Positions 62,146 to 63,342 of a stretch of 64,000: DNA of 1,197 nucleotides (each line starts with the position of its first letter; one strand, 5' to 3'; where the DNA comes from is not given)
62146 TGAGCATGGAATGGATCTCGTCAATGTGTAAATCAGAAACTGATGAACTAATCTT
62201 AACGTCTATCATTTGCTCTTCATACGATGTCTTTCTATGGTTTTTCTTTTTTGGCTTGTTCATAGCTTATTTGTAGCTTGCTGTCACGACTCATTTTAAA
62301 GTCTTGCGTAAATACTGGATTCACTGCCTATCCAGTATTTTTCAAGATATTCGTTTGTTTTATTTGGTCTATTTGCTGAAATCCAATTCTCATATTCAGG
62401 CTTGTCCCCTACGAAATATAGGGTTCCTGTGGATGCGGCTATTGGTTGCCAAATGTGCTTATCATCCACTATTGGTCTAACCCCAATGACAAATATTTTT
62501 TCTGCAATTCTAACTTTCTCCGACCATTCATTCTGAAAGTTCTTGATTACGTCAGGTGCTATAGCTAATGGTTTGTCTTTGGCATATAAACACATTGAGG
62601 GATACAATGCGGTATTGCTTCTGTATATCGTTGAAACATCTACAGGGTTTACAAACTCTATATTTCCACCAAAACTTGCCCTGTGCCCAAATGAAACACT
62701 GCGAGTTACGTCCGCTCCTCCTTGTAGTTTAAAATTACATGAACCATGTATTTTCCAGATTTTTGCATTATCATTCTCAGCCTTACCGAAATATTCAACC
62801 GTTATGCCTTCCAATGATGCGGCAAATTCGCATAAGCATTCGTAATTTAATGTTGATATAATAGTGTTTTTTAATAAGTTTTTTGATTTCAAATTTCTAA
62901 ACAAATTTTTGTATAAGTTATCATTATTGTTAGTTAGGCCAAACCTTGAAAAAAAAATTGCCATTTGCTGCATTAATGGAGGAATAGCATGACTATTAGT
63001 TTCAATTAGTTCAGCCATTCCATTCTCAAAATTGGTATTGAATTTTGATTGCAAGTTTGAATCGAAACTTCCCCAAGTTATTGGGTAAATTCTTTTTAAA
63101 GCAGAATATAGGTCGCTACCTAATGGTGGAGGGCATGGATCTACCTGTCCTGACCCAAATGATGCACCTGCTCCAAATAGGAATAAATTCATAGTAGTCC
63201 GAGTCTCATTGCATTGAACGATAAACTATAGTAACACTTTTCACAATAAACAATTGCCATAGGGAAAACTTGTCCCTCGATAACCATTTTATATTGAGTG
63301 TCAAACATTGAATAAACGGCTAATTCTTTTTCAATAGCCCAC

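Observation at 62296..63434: Two-gene cassette: small 4-Cys zinc-ribbon protein coupled to a stand-alone SIR2-like protein, next to an IS256 element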

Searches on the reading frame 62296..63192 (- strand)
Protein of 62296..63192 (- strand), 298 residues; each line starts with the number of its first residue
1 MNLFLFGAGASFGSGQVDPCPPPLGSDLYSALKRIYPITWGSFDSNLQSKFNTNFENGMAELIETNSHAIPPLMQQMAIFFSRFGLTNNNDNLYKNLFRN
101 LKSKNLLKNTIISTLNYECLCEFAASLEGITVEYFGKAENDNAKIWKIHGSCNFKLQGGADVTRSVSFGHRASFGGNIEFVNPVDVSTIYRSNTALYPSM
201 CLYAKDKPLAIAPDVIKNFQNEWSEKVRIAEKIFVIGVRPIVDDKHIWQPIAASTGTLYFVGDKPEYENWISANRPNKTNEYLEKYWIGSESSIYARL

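Call 3: search_protein_families(library=pfam, proteins=[window:62296-63192:-], max_evalue=10)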
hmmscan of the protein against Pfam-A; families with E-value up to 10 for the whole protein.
window:62296-63192:- (298 aa): 1 family
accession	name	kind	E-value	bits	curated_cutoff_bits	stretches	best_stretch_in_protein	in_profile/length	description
PF13289.12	SIR2_2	-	0.021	15.4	24.5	1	111-153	2-51/141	SIR2-like domain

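Call 4: search_protein_families(library=padloc, proteins=[window:62296-63192:-], max_evalue=10)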
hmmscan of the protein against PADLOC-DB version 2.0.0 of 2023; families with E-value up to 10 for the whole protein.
window:62296-63192:- (298 aa): 4 families
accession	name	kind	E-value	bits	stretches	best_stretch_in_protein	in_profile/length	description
PDLC04087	SIR2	-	0.00053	17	1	87-154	111-196/343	-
PDLC04093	SIR2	-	0.00056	17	1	139-159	199-219/395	-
PDLC04094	SIR2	-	0.022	12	1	143-167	199-223/399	-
PDLC04082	SIR2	-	0.029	11.3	1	95-133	116-152/345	-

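Call 5: search_protein_families(library=ncbifam, proteins=[window:62296-63192:-], max_evalue=10)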
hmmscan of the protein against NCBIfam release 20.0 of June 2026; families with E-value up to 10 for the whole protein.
window:62296-63192:- (298 aa): 0 families

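Call 6: find_homologous_proteins(query=window:62296-63192:-)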
Query window:62296-63192:- (298 aa): 228 proteins with E <= 0.001 among 910 candidates; the best 120 are listed.
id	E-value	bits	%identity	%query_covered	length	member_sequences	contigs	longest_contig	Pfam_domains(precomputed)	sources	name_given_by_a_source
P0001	1.2e-202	690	100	100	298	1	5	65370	-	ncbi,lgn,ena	-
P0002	2.1e-156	538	78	100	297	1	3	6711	-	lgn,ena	-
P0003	1.9e-150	518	74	100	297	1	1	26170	-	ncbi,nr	ncbi:MAG: hypothetical protein N2044_08075 [Cyclobacteriaceae bacterium]|nr:hypothetical protein [Cy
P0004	3.4e-139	481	68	100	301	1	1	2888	-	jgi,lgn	-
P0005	7.3e-139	480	70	100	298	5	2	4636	-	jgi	jgi:hypothetical protein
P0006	3.1e-138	478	69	100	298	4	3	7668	-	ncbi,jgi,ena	jgi:hypothetical protein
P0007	1.5e-132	460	67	100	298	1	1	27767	-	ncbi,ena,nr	nr:hypothetical protein [uncultured Mucilaginibacter sp.]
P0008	5.7e-127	441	65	100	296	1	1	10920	-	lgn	-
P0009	2.9e-126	439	65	96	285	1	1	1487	-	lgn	-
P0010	1.0e-118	414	75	81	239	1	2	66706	-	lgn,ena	-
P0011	2.1e-116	407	64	92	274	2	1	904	-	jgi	jgi:hypothetical protein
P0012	9.5e-110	385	60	100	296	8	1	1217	-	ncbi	-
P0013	6.3e-94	333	51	96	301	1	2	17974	-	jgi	jgi:hypothetical protein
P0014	3.1e-93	331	53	96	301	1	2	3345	-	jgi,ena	-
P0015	6.7e-93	329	52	96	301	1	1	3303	-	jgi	jgi:hypothetical protein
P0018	2.2e-88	315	48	100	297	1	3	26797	-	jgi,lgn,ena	-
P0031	7.6e-74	267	43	99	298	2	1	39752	-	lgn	-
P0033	2.0e-73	265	44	100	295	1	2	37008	-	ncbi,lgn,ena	-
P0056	1.4e-65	240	42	96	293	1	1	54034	-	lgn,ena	-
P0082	4.6e-57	212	39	95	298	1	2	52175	-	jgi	jgi:hypothetical protein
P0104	9.2e-53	198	39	93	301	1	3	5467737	-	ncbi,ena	-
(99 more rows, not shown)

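Call 9: search_solved_structures(query=A1, max_evalue=10, show_alignments=3)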
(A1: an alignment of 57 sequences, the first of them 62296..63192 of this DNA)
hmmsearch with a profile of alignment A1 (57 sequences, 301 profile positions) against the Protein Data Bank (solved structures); distinct sequences matched with E-value up to 10: 5.
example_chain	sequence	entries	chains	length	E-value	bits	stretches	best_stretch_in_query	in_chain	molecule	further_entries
8w9l_A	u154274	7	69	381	0.0017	20.7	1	91-162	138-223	SIR2-like domain-containing protein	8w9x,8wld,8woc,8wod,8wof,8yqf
8yhx_G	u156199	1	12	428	0.12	14.7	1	132-169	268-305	SIR2 family protein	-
8j4u_A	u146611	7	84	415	0.33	13.3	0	4-16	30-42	SIR2-like domain-containing protein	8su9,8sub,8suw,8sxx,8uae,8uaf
25rg_C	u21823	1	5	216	0.55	12.5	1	170-215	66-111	Light chain of RDS045 Fab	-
6fm6_A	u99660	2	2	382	1.6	11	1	205-275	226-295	Beta-lactamase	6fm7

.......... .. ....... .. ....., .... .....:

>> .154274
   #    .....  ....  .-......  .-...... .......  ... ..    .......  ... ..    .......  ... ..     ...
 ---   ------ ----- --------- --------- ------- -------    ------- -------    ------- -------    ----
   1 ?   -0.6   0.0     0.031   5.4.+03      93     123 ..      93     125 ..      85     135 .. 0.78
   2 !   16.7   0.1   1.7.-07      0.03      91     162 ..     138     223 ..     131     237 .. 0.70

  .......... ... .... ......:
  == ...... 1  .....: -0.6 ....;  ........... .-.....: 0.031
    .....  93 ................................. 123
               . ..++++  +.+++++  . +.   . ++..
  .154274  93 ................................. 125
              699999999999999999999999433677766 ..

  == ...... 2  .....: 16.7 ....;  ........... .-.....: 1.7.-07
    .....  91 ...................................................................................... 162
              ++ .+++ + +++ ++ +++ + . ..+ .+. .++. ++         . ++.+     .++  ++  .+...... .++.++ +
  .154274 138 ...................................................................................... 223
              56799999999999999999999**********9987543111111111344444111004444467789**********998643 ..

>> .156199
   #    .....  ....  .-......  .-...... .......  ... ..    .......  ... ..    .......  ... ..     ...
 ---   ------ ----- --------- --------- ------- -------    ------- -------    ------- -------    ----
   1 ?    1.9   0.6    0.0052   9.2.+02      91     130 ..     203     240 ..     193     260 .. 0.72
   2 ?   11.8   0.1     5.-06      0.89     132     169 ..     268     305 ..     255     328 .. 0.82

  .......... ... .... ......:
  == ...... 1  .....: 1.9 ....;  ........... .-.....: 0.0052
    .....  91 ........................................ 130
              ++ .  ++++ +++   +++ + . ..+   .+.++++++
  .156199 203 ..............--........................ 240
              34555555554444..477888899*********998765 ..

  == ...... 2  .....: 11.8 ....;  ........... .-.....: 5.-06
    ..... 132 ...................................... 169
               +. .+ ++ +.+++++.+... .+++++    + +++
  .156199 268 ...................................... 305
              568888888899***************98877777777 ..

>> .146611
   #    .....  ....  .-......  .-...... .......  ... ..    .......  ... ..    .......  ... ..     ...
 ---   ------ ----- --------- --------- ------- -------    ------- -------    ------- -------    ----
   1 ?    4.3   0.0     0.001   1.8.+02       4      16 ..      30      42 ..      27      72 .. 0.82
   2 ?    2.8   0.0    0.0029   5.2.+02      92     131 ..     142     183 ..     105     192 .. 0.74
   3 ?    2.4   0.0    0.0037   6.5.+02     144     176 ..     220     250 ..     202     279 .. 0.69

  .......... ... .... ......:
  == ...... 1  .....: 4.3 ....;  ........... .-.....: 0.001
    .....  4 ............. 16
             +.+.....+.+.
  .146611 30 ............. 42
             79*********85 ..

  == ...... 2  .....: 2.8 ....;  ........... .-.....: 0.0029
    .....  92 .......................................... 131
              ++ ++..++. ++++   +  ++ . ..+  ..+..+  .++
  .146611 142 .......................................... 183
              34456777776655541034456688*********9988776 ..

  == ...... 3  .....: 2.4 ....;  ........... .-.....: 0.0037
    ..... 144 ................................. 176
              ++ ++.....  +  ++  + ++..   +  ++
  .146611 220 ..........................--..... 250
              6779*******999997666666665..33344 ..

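Call 11: search_protein_families(library=pfam, alignment_id=A1, max_evalue=0.01)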
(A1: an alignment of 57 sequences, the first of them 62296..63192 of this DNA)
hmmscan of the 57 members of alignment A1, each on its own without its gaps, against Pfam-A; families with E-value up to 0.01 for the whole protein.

A. member 1, window:62296-63192:- (298 aa): 0 families

B. families by the number of members that match (of 57 scanned): 1 family
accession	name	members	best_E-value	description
PF13289.12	SIR2_2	28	1e-05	SIR2-like domain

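Call 12: find_related_loci(query=A1, collection=genome_contigs, flank=6000)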
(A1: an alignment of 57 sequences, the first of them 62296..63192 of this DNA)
Query A1 (298 aa) in genome_contigs; peptide patterns used: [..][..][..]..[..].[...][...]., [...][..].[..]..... (x = any residue, [..] = any of these).
71 stretches matched a pattern; 53 encode a relative of the query (tblastn E <= 1e-3); 53 distinct loci.
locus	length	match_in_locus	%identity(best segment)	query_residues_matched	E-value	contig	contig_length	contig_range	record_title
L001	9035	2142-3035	67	1-298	2e-137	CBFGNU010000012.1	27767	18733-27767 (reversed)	MAG TPA_asm: uncultured Mucilaginibacter sp. isolate ERR5385031_metabat2_6 genome assembly, contig: ERZ27258718.132, who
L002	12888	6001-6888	47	1-298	4e-92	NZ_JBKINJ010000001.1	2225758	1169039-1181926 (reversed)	Gracilimonas sp. Q87 Scaffold1_1, whole genome shotgun sequence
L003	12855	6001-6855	48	1-287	6e-91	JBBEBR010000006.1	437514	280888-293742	MAG: Balneolaceae bacterium isolate LejiaF_41_86 Lejia_F_23_length_437514_cov_52, whole genome shotgun sequence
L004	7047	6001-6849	43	2-279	2e-78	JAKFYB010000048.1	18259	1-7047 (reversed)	MAG: Dehalococcoidia bacterium isolate ND5_Bin_30 ND5_0002317, whole genome shotgun sequence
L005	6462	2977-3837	44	1-291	5e-77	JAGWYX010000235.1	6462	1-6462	MAG: Verrucomicrobia bacterium isolate REEB50 contig-150_15993, whole genome shotgun sequence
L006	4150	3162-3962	44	17-283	9e-76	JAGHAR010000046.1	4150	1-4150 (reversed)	MAG: Candidatus Iainarchaeum archaeon isolate AUK235 PB_MBMC_189_c_000000000156, whole genome shotgun sequence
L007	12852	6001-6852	44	1-287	9e-74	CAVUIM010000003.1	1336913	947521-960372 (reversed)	MAG: uncultured Acidobacteriota bacterium isolate MFD04651.bin.1.237 genome assembly, contig: contig_6576, whole genome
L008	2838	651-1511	40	2-287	4e-71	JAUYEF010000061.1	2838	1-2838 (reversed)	MAG: Bacillota bacterium isolate C20_metabat.bin.95_sub C20_k141_470350, whole genome shotgun sequence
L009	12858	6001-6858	39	2-287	7e-69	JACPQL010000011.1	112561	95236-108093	MAG: Chloroflexi bacterium isolate NC_groundwater_652_Ag_B-0.1um_64_166 B_1_S1_Biohub_coassembly_k141_1880569, whole gen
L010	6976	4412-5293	40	3-298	4e-68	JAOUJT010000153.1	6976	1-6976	MAG: Gammaproteobacteria bacterium isolate 8_1_Jan_SF_Bin17 8_1_Jan_SF_Bin17_scaffold_817_c1, whole genome shotgun seque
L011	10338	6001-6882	41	3-298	3e-66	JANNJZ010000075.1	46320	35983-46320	MAG: Pyrinomonadaceae bacterium isolate SOY_4_C_metabat_258 SOY_4_C_k141_2438866, whole genome shotgun sequence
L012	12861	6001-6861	38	1-293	5e-65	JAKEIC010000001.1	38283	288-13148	MAG: Planctomycetales bacterium isolate PMV_8.5 PMV_8.5.k101_1479, whole genome shotgun sequence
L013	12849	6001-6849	39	3-287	5e-64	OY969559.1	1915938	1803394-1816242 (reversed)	MAG: uncultured Nitrososphaerota archaeon isolate MFD05512.bin.c.15 genome assembly, chromosome: 1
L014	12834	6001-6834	41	2-278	1e-62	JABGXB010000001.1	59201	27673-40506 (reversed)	MAG: Candidatus Woesearchaeota archaeon isolate SI034_bin65 k141_2558572, whole genome shotgun sequence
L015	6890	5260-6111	39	3-286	8e-63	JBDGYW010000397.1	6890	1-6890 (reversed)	MAG: Gemmatimonadota bacterium isolate M3-38_Bin_161 M3-38_Bin_161_scaffold_83984, whole genome shotgun sequence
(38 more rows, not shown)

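Call 13: predict_structure(alignment_id=A1)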
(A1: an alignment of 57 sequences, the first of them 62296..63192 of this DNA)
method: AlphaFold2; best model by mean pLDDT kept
length: 298 residues; sequences in the alignment: 57
mean_pLDDT: 96.5   pTM: 0.93
mean pLDDT of the five models: 96.5, 95.5, 95.2, 94.8, 94.8
residues with pLDDT >= 90: 287; 70-90: 11; 50-70: 0; < 50: 0
segments of 3 or more residues with pLDDT < 50: none
pLDDT, mean of each block of 10 residues (from residue 1): 97 96 94 98 97 96 96 98 96 98 98 97 98 92 97 95 91 96 97 97 94 97 98 98 95 98 98 97 98 97
secondary structure, 60 per line:
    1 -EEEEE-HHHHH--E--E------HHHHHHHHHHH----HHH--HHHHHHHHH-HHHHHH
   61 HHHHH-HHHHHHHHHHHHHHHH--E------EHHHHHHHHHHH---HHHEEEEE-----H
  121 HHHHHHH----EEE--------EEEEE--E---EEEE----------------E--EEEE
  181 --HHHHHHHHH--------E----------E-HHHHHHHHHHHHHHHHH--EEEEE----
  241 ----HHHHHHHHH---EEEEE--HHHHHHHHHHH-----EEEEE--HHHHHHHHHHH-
elements in order: E2-6 H8-12 H25-35 H45-53 H55-65 H67-82 H93-103 E110-114 H120-127 E132-134 E143-147 E154-157 E177-180 H183-191 H213-229 E232-236 H245-253 E257-261 H264-274 E280-284 H287-297

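Call 17: fold_search(model_id=the predicted structure, library=pdb)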
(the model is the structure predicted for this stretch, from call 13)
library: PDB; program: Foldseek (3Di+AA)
matches with E <= 10: 390; with E <= 0.001: 59
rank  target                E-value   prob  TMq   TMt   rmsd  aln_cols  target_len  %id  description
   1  8sub_A                2.7e-09  1.00  0.52  0.41   8.2       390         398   14  E. coli SIR2-HerA complex (dodecamer SIR2 pentamer HerA) (released 2023-12-27)
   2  8uae_F                9.4e-09  1.00  0.59  0.48   6.6       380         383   13  E. coli Sir2_HerA complex (12:6) with ATPgamaS (released 2023-12-27)
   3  8sub_E                1.1e-08  1.00  0.57  0.45   7.0       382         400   14  E. coli SIR2-HerA complex (dodecamer SIR2 pentamer HerA) (released 2023-12-27)
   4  8sub_K                1.7e-08  1.00  0.57  0.45   6.7       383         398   14  E. coli SIR2-HerA complex (dodecamer SIR2 pentamer HerA) (released 2023-12-27)
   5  8wld_R                1.9e-08  1.00  0.63  0.55   5.5       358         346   13  Cryo-EM structure of SIR2/HerA antiphage complex (released 2024-09-11)
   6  8j4u_G                4.2e-08  1.00  0.57  0.45   6.9       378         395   15  Structure of HerA-Sir2 complex from Escherichia coli Nezha system (released 2024-01-03)
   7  8sub_D                5.4e-08  1.00  0.60  0.47   6.5       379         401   13  E. coli SIR2-HerA complex (dodecamer SIR2 pentamer HerA) (released 2023-12-27)
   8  8wld_J                6.0e-08  1.00  0.60  0.54   6.2       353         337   13  Cryo-EM structure of SIR2/HerA antiphage complex (released 2024-09-11)
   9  8sub_J                6.4e-08  1.00  0.55  0.43   8.0       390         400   14  E. coli SIR2-HerA complex (dodecamer SIR2 pentamer HerA) (released 2023-12-27)
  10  8suw_F                8.6e-08  1.00  0.61  0.48   6.3       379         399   14  E. coli SIR2-HerA complex (dodecamer SIR2 bound 4 protomers of HerA) (released 2024-03-27)
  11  8wld_E                9.7e-08  1.00  0.60  0.53   5.9       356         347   13  Cryo-EM structure of SIR2/HerA antiphage complex (released 2024-09-11)
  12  8sub_B                1.1e-07  1.00  0.58  0.46   6.4       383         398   15  E. coli SIR2-HerA complex (dodecamer SIR2 pentamer HerA) (released 2023-12-27)
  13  8suw_J                1.2e-07  1.00  0.58  0.46   6.8       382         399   14  E. coli SIR2-HerA complex (dodecamer SIR2 bound 4 protomers of HerA) (released 2024-03-27)
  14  8su9_D                1.3e-07  1.00  0.59  0.46   6.5       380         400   14  E. coli SIR2-HerA complex (hexamer HerA bound with dodecamer Sir2) (released 2024-03-27)
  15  8wld_K                1.3e-07  1.00  0.57  0.51   7.5       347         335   13  Cryo-EM structure of SIR2/HerA antiphage complex (released 2024-09-11)
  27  9jap_A                1.2e-05  1.00  0.53  0.22   6.3       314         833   14  Helical structure of EfAvs5(SIR2-STAND) (released 2025-03-19)
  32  8k9a_C                8.4e-05  1.00  0.48  0.17   8.8       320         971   13  Cryo-EM structure of DSR2-DSAD1 state 2 (released 2024-05-01)
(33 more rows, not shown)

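Call 23: find_encoding_contigs(protein=P0001, flank=10000, max_places=5)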
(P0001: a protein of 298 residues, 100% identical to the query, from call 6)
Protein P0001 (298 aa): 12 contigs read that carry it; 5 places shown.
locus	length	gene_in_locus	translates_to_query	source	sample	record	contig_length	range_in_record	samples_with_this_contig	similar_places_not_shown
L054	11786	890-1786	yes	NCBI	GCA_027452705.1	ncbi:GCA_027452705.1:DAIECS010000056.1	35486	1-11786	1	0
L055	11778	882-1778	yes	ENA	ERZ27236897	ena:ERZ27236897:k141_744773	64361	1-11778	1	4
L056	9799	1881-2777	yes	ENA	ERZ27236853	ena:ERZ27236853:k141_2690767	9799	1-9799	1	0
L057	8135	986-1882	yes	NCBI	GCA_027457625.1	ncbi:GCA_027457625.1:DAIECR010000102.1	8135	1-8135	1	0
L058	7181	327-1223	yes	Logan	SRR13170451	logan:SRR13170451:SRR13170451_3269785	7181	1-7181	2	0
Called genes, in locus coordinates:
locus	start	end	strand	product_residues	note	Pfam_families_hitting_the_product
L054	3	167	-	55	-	?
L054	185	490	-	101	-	PF00872:Transposase_mut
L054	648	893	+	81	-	-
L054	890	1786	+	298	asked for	-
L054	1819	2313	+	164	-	PF13673:Acetyltransf_10 (weak), PF00583:Acetyltransf_1, PF13508:Acetyltransf_7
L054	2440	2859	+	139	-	PF00293:NUDIX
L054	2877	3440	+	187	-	PF01370:Epimerase, PF02719:Polysacc_synt_2 (faint), PF04321:RmlD_sub_bind, PF01073:3Beta_HSD, PF16363:GDP_Man_Dehyd, PF07993:NAD_binding_4 (weak)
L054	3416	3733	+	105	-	-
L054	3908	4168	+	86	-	PF06249:EutQ (weak), PF05899:Cupin_3, PF07883:Cupin_2 (weak)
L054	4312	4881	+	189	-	PF04229:GrpB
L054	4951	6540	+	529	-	PF01327:Pep_deformylase, PF00561:Abhydrolase_1, PF12146:Hydrolase_4, PF12697:Abhydrolase_6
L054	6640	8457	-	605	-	PF01381:HTH_3, PF00989:PAS (faint), PF08448:PAS_4 (weak), PF13188:PAS_8 (faint), PF13426:PAS_9 (faint), PF08447:PAS_3 (weak)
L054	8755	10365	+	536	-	PF00324:AA_permease, PF13520:AA_permease_2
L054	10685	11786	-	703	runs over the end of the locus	PF10034:Dpy19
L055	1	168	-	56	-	?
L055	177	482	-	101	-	PF00872:Transposase_mut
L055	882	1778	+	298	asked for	-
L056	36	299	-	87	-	PF01610:DDE_Tnp_ISL3 (weak)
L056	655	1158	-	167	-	PF00872:Transposase_mut, PF10551:MULE (weak)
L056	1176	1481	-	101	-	PF00872:Transposase_mut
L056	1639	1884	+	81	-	-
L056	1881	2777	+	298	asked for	-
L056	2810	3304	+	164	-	PF13673:Acetyltransf_10 (weak), PF00583:Acetyltransf_1, PF13508:Acetyltransf_7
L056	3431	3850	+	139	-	PF00293:NUDIX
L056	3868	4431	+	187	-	PF01370:Epimerase, PF02719:Polysacc_synt_2 (faint), PF04321:RmlD_sub_bind, PF01073:3Beta_HSD, PF16363:GDP_Man_Dehyd, PF07993:NAD_binding_4 (weak)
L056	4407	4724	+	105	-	-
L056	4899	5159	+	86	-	PF06249:EutQ (weak), PF05899:Cupin_3, PF07883:Cupin_2 (weak)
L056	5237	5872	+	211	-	PF04229:GrpB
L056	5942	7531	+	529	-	PF01327:Pep_deformylase, PF00561:Abhydrolase_1, PF12146:Hydrolase_4, PF12697:Abhydrolase_6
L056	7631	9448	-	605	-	PF01381:HTH_3, PF00989:PAS (faint), PF08448:PAS_4 (weak), PF13188:PAS_8 (faint), PF13426:PAS_9 (faint), PF08447:PAS_3 (weak)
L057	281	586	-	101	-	PF00872:Transposase_mut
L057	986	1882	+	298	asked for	-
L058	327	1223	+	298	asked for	-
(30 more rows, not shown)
